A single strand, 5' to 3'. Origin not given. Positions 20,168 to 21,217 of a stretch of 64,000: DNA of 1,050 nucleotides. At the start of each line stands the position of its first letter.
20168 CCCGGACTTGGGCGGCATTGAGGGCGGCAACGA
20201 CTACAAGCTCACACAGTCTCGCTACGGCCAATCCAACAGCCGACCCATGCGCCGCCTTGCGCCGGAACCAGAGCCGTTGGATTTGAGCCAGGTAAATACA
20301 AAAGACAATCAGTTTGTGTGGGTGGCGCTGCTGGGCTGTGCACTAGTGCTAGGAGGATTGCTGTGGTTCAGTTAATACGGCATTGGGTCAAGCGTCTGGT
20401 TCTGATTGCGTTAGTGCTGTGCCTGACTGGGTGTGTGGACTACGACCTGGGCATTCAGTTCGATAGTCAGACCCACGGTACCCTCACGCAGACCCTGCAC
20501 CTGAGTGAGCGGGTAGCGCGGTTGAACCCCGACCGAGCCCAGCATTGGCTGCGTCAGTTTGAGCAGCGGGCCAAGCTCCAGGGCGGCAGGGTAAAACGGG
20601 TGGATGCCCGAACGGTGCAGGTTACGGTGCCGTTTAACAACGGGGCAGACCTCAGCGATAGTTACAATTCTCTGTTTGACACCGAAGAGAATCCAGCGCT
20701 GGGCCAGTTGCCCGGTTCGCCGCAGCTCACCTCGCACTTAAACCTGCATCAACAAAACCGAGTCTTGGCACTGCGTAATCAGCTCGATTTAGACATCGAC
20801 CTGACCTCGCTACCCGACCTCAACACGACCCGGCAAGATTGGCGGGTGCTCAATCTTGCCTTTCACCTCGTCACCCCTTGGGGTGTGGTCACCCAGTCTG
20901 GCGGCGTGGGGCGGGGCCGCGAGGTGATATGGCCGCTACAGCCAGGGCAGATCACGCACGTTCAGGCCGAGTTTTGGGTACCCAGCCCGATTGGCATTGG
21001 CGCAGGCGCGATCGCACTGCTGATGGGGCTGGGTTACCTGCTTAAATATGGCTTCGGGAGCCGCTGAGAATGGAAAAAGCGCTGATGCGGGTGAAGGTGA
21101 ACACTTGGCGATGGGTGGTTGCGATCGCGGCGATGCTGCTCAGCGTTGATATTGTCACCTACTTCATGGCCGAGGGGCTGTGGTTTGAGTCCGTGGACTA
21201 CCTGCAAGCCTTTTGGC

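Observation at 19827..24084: Translationally coupled TPR-TM / DUF3153-like lipoprotein / UPF0182 operon, and a second UPF0182 paralog at 50712-53582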

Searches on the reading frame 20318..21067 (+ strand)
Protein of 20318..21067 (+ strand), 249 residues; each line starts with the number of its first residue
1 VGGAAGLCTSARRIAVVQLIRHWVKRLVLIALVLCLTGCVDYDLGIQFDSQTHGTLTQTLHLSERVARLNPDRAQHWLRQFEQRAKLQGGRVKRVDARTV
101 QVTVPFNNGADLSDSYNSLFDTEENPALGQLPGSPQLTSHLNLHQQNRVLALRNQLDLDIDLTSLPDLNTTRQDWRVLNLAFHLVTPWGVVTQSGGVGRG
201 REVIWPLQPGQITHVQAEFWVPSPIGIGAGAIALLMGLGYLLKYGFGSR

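Call 7: search_protein_families(library=pfam, proteins=[window:20318-21067:+], max_evalue=0.01)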
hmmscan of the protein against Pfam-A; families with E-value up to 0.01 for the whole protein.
window:20318-21067:+ (249 aa): 1 family
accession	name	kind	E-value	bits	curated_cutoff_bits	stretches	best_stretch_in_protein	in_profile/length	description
PF11353.13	DUF3153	-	1.8e-33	116.2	21.4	1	45-243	2-185/191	Protein of unknown function (DUF3153)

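Call 8: search_protein_families(library=ncbifam, proteins=[window:20318-21067:+], max_evalue=0.01)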
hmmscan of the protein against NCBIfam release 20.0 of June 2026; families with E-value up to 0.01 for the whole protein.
window:20318-21067:+ (249 aa): 0 families

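Call 15: find_homologous_proteins(query=window:20363-21067:+)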
Query window:20363-21067:+ (234 aa): 133 proteins with E <= 0.001 among 776 candidates; the best 120 are listed.
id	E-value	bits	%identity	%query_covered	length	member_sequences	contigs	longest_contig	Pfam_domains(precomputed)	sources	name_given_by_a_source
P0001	8.5e-155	531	100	100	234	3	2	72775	PF11353.14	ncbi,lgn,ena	-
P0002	5.7e-126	437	83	99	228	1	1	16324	PF11353.14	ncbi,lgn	ncbi:MAG: DUF3153 domain-containing protein [Cyanobacteria bacterium J06632_22]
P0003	5.5e-94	332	67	96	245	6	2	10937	PF11353.14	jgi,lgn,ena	-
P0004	6.6e-83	296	72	77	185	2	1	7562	PF11353.14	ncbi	ncbi:MAG: DUF3153 domain-containing protein, partial [Cyanobacteria bacterium P01_A01_bin.105]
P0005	5.6e-78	280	57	97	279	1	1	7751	PF11353.14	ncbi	ncbi:MAG: DUF3153 domain-containing protein, partial [Cyanobacteria bacterium P01_A01_bin.114]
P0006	1.9e-72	262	53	96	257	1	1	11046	PF11353.14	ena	-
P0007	4.0e-70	254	53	90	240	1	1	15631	PF11353.14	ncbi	ncbi:MAG: DUF3153 domain-containing protein [Cyanobacteria bacterium P01_G01_bin.38]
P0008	1.1e-69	253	54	93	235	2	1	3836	PF11353.14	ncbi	ncbi:MAG: DUF3153 domain-containing protein [Cyanobacteria bacterium P01_D01_bin.44]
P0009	7.8e-67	243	53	91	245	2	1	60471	PF11353.14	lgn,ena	-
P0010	5.7e-66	241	50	94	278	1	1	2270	PF11353.14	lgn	-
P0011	6.4e-65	237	50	94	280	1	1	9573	PF11353.14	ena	-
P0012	3.6e-64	235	52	95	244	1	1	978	PF11353.14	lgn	-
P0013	8.8e-62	227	50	89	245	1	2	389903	PF11353.14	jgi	jgi:hypothetical protein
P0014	8.9e-57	210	47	98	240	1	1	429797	PF11353.14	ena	-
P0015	1.9e-55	206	49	91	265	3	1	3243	PF11353.14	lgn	-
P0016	1.0e-54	204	47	88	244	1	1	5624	PF11353.14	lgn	-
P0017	9.4e-54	201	46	96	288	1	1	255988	PF11353.14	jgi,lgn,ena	jgi:hypothetical protein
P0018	2.9e-53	199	45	98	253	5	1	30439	PF11353.14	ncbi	-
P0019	6.9e-53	198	45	98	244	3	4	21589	PF11353.14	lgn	-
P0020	2.5e-52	196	44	98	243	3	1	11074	PF11353.14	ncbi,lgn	-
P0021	3.1e-52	196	47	98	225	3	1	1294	PF11353.14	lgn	-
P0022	3.6e-52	195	45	99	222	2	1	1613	PF11353.14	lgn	-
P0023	3.8e-52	195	47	99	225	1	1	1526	PF11353.14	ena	-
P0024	4.7e-52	195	47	95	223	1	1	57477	PF11353.14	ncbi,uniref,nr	ncbi:DUF3153 domain-containing protein [Leptothoe spongobia]|uniref:DUF3153 domain-containing protei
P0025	8.0e-52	194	44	88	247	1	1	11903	PF11353.14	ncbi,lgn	ncbi:MAG: DUF3153 domain-containing protein [Phormidesmis sp.]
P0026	4.4e-51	192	46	99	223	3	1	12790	PF11353.14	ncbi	ncbi:MAG: DUF3153 domain-containing protein [Leptolyngbyaceae cyanobacterium]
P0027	5.2e-51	192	46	99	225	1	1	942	PF11353.14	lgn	-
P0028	5.7e-51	191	45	99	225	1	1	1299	PF11353.14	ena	-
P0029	8.1e-51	191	46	95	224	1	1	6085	PF11353.14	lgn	-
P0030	1.6e-50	190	48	91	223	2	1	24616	PF11353.14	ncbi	ncbi:MAG: DUF3153 domain-containing protein [Cyanobacteria bacterium P01_C01_bin.118]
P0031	1.7e-50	190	47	99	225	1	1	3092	PF11353.14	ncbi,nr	ncbi:MAG: DUF3153 domain-containing protein [Symploca sp. SIO2G7]|nr:DUF3153 domain-containing prote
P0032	5.0e-50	188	44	100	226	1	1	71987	PF11353.14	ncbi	ncbi:MAG: DUF3153 domain-containing protein [Cyanobacteria bacterium P01_D01_bin.156]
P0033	5.4e-50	188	42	90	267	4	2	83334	PF11353.14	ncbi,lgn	ncbi:MAG: DUF3153 domain-containing protein [Cyanobacteria bacterium J06614_10]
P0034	6.4e-50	188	45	100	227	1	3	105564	PF11353.14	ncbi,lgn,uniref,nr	ncbi:DUF3153 domain-containing protein [Leptothoe kymatousa]|uniref:DUF3153 domain-containing protei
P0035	7.7e-50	188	45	100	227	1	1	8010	PF11353.14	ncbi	-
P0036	8.5e-50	188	45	100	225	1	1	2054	PF11353.14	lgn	-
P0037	1.1e-49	187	40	84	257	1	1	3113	PF11353.14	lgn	-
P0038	1.4e-49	187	42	98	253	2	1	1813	PF11353.14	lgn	-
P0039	3.2e-49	186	43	89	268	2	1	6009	PF11353.14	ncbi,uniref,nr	ncbi:DUF3153 domain-containing protein [Oscillatoriales cyanobacterium LEGE 11467]|uniref:DUF3153 do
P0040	3.9e-49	185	44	97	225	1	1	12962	PF11353.14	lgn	-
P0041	4.4e-49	185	42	98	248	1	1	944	PF11353.14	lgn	-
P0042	5.9e-49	185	41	89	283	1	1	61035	PF11353.14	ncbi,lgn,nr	ncbi:MAG: DUF3153 domain-containing protein [Cyanobacteriota bacterium]|nr:DUF3153 domain-containing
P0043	8.0e-49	184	43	89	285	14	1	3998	PF11353.14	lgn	-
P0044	8.4e-49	184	47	98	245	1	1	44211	PF11353.14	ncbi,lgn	ncbi:MAG: DUF3153 domain-containing protein [Cyanobacteria bacterium P01_F01_bin.13]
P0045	1.1e-47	181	44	95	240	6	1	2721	PF11353.14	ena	-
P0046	1.9e-47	180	44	90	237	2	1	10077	PF11353.14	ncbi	ncbi:MAG: DUF3153 domain-containing protein [Leptolyngbyaceae cyanobacterium]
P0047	4.0e-47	179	44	98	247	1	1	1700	PF11353.14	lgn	-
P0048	5.0e-47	179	40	96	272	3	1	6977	PF11353.14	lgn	-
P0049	7.1e-47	178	42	90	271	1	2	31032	PF11353.14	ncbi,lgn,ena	ncbi:MAG: DUF3153 domain-containing protein [Cyanobacteria bacterium J06623_4]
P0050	1.4e-46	177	46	89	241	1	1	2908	PF11353.14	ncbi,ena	ncbi:MAG TPA: DUF3153 domain-containing protein [Candidatus Obscuribacterales bacterium]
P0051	2.5e-46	176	45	93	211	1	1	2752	PF11353.14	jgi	jgi:hypothetical protein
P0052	3.5e-46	176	45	97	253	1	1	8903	PF11353.14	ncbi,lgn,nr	ncbi:MAG: DUF3153 domain-containing protein [Leptolyngbya sp. RL_3_1]|nr:DUF3153 domain-containing p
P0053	5.6e-46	175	44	100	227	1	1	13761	PF11353.14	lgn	-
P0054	8.1e-46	175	43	90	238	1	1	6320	PF11353.14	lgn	-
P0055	1.3e-45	174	40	94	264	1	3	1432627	PF11353.14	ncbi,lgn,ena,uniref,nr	ncbi:DUF3153 domain-containing protein [Lyngbya sp. PCC 8106]|uniref:DUF3153 domain-containing prote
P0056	1.4e-45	174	40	94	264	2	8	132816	PF11353.14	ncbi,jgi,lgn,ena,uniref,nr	ncbi:hypothetical protein M595_1294 [Lyngbya aestuarii BL J]|uniref:DUF3153 domain-containing protei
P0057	1.6e-45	174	38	97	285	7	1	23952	PF11353.14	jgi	-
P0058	1.8e-45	173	40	89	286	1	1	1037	PF11353.14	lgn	-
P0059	4.7e-45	172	40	97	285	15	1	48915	PF11353.14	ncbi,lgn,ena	-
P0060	4.8e-45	172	43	90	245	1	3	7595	PF11353.14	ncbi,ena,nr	ncbi:MAG: DUF3153 domain-containing protein [Cyanobacteria bacterium]|nr:DUF3153 domain-containing p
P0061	5.0e-45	172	42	93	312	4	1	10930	PF11353.14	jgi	jgi:Protein of unknown function (DUF3153)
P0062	6.2e-45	172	40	88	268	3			PF11353.14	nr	nr:DUF3153 domain-containing protein [Laspinema sp. D3a]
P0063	6.6e-45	172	42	89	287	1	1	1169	PF11353.14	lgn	-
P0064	7.8e-45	171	44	96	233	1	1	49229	PF11353.14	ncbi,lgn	ncbi:MAG: DUF3153 domain-containing protein [Leptolyngbyaceae cyanobacterium]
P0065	7.9e-45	171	41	88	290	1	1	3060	PF11353.14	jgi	jgi:hypothetical protein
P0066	1.1e-44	171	40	89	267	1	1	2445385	PF11353.14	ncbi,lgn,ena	-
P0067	1.4e-44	170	39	97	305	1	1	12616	PF11353.14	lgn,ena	-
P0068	1.4e-44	170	38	97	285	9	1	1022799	PF11353.14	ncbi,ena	-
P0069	2.2e-44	170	43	93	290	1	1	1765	PF11353.14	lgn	-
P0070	2.6e-44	170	38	97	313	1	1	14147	PF11353.14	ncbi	-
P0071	3.1e-44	169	41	89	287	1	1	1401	PF11353.14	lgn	-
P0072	3.8e-44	169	40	94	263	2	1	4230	PF11353.14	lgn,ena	-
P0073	5.5e-44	169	39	93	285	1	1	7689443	PF11353.14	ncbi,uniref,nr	ncbi:DUF3153 domain-containing protein [Oscillatoria acuminata]|uniref:DUF3153 domain-containing pro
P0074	5.7e-44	169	39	95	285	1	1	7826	PF11353.14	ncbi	ncbi:MAG: DUF3153 domain-containing protein [Chroococcales cyanobacterium]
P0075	5.9e-44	168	42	92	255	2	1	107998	PF11353.14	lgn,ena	-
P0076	8.4e-44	168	40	88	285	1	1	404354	PF11353.14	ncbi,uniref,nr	ncbi:DUF3153 domain-containing protein [Laspinema palackyanum]|uniref:DUF3153 domain-containing prot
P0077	9.1e-44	168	41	95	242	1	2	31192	PF11353.14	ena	-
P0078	1.0e-43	168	42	87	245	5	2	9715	PF11353.14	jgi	jgi:hypothetical protein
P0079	1.4e-43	167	43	94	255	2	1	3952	PF11353.14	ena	-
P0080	1.8e-43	167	39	93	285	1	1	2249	PF11353.14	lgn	-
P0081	2.2e-43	167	41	96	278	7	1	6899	PF11353.14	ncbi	ncbi:MAG: DUF3153 domain-containing protein [Cyanobacteria bacterium J06554_3]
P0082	2.6e-43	166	36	93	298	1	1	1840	PF11353.14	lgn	-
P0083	3.4e-43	166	35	94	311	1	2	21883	PF11353.14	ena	-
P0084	6.1e-43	165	42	94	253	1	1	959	PF11353.14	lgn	-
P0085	8.4e-43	165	43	88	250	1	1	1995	PF11353.14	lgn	-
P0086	1.9e-42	164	42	90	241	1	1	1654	PF11353.14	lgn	-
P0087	2.5e-42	163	39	98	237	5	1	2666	PF11353.14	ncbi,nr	ncbi:MAG: DUF3153 domain-containing protein [Leptolyngbya sp. SIO4C5]|nr:DUF3153 domain-containing p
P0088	4.0e-42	163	40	91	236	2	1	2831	PF11353.14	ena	-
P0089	8.2e-42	161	39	93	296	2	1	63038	PF11353.14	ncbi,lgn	ncbi:MAG: hypothetical protein Fur0025_21810 [Oscillatoriaceae cyanobacterium]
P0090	8.3e-42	161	40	93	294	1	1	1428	PF11353.14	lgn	-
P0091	8.5e-42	161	39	93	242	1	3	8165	PF11353.14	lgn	-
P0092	1.1e-41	161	39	93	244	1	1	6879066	PF11353.14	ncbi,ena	-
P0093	1.3e-41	161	39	98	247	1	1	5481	PF11353.14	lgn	-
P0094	1.3e-41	161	40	96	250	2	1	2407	PF11353.14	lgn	-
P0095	1.8e-41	160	43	89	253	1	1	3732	PF11353.14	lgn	-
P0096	2.1e-41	160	40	87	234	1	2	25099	PF11353.14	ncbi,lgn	ncbi:MAG: DUF3153 domain-containing protein [Cyanobacteria bacterium P01_F01_bin.86]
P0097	2.3e-41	160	37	94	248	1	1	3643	PF11353.14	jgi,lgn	-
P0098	3.5e-41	159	41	95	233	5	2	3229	PF11353.14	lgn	-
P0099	4.4e-41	159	40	97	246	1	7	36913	PF11353.14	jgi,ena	jgi:hypothetical protein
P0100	4.9e-41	159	38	93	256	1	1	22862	PF11353.14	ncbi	ncbi:MAG: DUF3153 domain-containing protein [Hormoscilla sp.]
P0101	6.3e-41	159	38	93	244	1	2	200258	PF11353.14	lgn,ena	-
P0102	1.1e-40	158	39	93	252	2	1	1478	PF11353.14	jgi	jgi:hypothetical protein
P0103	1.3e-40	158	39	93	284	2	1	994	PF11353.14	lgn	-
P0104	1.6e-40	157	41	95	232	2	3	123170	PF11353.14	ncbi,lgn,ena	ncbi:MAG: DUF3153 domain-containing protein [Leptolyngbyaceae cyanobacterium]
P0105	1.6e-40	157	37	82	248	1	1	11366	PF11353.14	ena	-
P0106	2.0e-40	157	41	92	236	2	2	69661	PF11353.14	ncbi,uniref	ncbi:DUF3153 domain-containing protein [Almyronema epifaneia]|uniref:DUF3153 domain-containing prote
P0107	2.1e-40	157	40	94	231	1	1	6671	PF11353.14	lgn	-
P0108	4.6e-40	156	40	87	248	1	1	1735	PF11353.14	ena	-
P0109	5.0e-40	156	37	93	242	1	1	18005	PF11353.14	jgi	-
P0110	6.4e-40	155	40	95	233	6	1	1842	PF11353.14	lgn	-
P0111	6.5e-40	155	38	93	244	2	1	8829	PF11353.14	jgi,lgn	-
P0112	1.3e-39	154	37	93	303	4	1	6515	PF11353.14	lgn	-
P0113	3.3e-39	153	39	90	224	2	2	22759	PF11353.14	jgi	-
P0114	5.0e-39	152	36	95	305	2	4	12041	PF11353.14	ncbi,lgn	-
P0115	7.1e-39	152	36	93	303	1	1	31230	PF11353.14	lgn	-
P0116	9.2e-39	151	40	95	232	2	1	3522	PF11353.14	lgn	-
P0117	1.1e-38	151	38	96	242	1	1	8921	PF11353.14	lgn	-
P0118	1.1e-38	151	35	95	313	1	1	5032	PF11353.14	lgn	-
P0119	1.5e-38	151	35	84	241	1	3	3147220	PF11353.14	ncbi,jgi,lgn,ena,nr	ncbi:MAG: DUF3153 domain-containing protein [Hormoscilla sp. GM7CHS1pb]|nr:DUF3153 domain-containing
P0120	1.5e-38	151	36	92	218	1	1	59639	PF11353.14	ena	-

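Call 18: find_related_loci(query=A1, collection=genome_contigs, flank=8000)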
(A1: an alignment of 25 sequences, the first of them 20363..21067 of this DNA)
Query A1 (234 aa) in genome_contigs; peptide patterns used: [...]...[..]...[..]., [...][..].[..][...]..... (x = any residue, [..] = any of these).
227 stretches matched a pattern; 205 encode a relative of the query (tblastn E <= 1e-3); the best 80 are kept; 80 distinct loci.
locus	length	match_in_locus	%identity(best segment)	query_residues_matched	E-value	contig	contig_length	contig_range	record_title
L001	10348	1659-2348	83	1-234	9e-106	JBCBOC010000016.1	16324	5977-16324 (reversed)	MAG: Cyanobacteria bacterium J06632_22 k141_194667_length_16324_cov_13.0000, whole genome shotgun sequence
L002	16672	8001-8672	67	9-233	6e-97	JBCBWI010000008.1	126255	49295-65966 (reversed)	MAG: Cyanobacteria bacterium J06648_16 NODE_8_length_126255_cov_16.993921, whole genome shotgun sequence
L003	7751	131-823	57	6-232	9e-83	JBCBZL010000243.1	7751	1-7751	MAG: Cyanobacteria bacterium P01_A01_bin.114 k141_2086631_length_7751_cov_59.0000, whole genome shotgun sequence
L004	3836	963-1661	54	6-231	4e-75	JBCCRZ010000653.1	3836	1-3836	MAG: Cyanobacteria bacterium P01_D01_bin.44 k141_455210_length_3836_cov_41.8490, whole genome shotgun sequence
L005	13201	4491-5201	53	5-231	9e-72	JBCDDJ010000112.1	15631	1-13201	MAG: Cyanobacteria bacterium P01_G01_bin.38 k141_1039333_length_15631_cov_92.6593, whole genome shotgun sequence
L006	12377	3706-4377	53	11-234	4e-71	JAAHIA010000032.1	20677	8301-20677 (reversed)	MAG: Leptolyngbya sp. SIO4C1 4C1_NODE_32, whole genome shotgun sequence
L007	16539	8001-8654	48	4-230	2e-58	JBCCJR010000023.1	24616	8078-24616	MAG: Cyanobacteria bacterium P01_C01_bin.118 k141_18719_length_24616_cov_64.9501, whole genome shotgun sequence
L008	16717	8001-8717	43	10-229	3e-58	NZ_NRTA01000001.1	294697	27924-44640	Leptolyngbya sp. BC1307 Ga0078185_1001, whole genome shotgun sequence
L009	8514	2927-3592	45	1-231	2e-57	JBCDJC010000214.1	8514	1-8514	MAG: Cyanobacteria bacterium P01_H01_bin.26 k141_2783349_length_8514_cov_167.3775, whole genome shotgun sequence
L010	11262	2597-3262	46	4-234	1e-57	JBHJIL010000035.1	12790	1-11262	MAG: Leptolyngbyaceae cyanobacterium isolate pac_S6C1340_1 S6Ck141_1404989, whole genome shotgun sequence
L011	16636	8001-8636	45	22-231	3e-57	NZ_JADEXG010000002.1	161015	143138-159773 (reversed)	Vasconcelosia minhoensis LEGE 07310 NODE_2_length_161015_cov_25.8748, whole genome shotgun sequence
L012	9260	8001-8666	45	1-231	8e-57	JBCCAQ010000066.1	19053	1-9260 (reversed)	MAG: Cyanobacteria bacterium P01_A01_bin.15 k141_1273761_length_19053_cov_36.7695, whole genome shotgun sequence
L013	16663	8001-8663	47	6-234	5e-56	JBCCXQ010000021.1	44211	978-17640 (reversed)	MAG: Cyanobacteria bacterium P01_F01_bin.13 k141_2598836_length_44211_cov_26.1148, whole genome shotgun sequence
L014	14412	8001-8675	44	1-234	4e-56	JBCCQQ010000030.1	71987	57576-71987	MAG: Cyanobacteria bacterium P01_D01_bin.156 k141_1683993_length_71987_cov_24.4082, whole genome shotgun sequence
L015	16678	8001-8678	45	1-234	6e-56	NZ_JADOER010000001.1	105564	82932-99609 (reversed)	Leptothoe kymatousa TAU-MAC 1615 scaffold6_cov381, whole genome shotgun sequence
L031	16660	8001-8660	42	4-231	6e-52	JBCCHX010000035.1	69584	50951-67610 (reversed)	MAG: Cyanobacteria bacterium P01_B01_bin.77 k141_989142_length_69584_cov_23.0000, whole genome shotgun sequence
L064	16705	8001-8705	36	9-229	9e-49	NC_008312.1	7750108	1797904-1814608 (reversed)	Trichodesmium erythraeum IMS101, complete sequence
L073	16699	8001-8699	42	4-228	8e-48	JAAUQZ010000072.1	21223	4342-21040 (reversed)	MAG: Leptolyngbyaceae cyanobacterium RM1_406_9 NODE_717_length_21223_cov_6.299441, whole genome shotgun sequence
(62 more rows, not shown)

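Call 37: search_protein_families(library=pfam, proteins=[L031:9451-10311:+, L014:10891-12057:+, L073:6258-7607:+, L064:8889-9263:+, L001:3287-4498:+], max_evalue=0.01)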
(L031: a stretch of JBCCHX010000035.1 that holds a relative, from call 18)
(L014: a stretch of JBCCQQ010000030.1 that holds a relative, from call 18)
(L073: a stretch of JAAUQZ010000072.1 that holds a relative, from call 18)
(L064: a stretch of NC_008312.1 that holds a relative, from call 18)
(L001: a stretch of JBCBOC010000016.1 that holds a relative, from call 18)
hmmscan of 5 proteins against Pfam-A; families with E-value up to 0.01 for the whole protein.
L031:9451-10311:+ (286 aa): 1 family
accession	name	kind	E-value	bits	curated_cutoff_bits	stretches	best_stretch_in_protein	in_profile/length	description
PF02616.19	SMC_ScpA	-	1.1e-24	88.1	24.6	1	21-269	4-230/232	Segregation and condensation protein ScpA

L014:10891-12057:+ (388 aa): 6 families
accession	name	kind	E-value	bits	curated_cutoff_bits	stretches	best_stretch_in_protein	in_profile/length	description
PF00483.29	NTP_transferase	-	1.9e-56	191.8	21.2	1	2-246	1-243/245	Nucleotidyl transferase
PF12804.13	NTP_transf_3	-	1e-06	29.5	27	1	3-67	1-58/160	MobA-like NTP transferase domain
PF00132.30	Hexapep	-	1e-06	28.6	27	1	283-317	2-36/36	Bacterial transferase hexapeptide (six repeats)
PF25084.1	LbH_EIF2B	-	2e-06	28.2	54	1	264-337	4-75/105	EIF2B subunit epsilon LbH domain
PF24894.1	Hexapep_GlmU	-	0.0008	19.9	23.3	1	298-350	32-83/104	GlmU-like, C-terminal hexapeptide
PF13791.11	Sigma_reg_C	-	0.0062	17.2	25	0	134-177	112-153/157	Sigma factor regulator C-terminal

L073:6258-7607:+ (449 aa): 3 families
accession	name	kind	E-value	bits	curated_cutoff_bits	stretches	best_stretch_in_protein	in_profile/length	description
PF19289.4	PmbA_TldD_3rd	-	7e-64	215.4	22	1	227-445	1-219/220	PmbA/TldA metallopeptidase C-terminal domain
PF01523.21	PmbA_TldD_1st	-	9.7e-14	51.7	20.9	1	32-94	1-65/65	PmbA/TldA metallopeptidase domain 1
PF19290.4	PmbA_TldD_2nd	-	0.0051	17.7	20.9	0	126-200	10-89/109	PmbA/TldA metallopeptidase central domain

L064:8889-9263:+ (124 aa): 1 family
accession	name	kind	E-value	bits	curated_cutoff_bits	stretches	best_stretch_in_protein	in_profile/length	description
PF06305.16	LapA_dom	-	4.2e-15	55.8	28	1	22-93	1-64/64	Lipopolysaccharide assembly protein A domain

L001:3287-4498:+ (403 aa): 2 families
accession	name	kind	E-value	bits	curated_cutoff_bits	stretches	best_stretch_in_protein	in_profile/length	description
PF13795.12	HupE_UreJ_2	-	1.3e-43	148.8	24.5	1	200-361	2-155/156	HupE / UreJ protein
PF04955.18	HupE_UreJ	-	0.00019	21.4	23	1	202-350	24-149/179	HupE / UreJ protein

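Call 46: predict_structure(alignment_id=A1)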
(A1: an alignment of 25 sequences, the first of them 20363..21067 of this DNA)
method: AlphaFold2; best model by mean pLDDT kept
length: 234 residues; sequences in the alignment: 25
mean_pLDDT: 86.1   pTM: 0.74
mean pLDDT of the five models: 86.1, 85.5, 84.8, 84.0, 83.9
residues with pLDDT >= 90: 128; 70-90: 76; 50-70: 27; < 50: 3
segments of 3 or more residues with pLDDT < 50: 157-159
pLDDT, mean of each block of 10 residues (from residue 1): 89 78 74 91 88 84 90 94 93 94 84 67 91 93 90 55 81 90 89 90 92 95 95 69
secondary structure, 60 per line:
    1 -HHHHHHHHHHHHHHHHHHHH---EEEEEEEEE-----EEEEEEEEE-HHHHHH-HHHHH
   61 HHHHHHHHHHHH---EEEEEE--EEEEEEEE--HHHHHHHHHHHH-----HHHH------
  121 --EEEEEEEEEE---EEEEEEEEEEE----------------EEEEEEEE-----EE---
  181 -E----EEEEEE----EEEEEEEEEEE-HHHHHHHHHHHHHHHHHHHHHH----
elements in order: H2-21 E25-33 E39-47 H49-54 H56-72 E76-81 E84-91 H94-105 H111-114 E123-132 E136-146 E163-170 E187-192 E197-207 H209-230
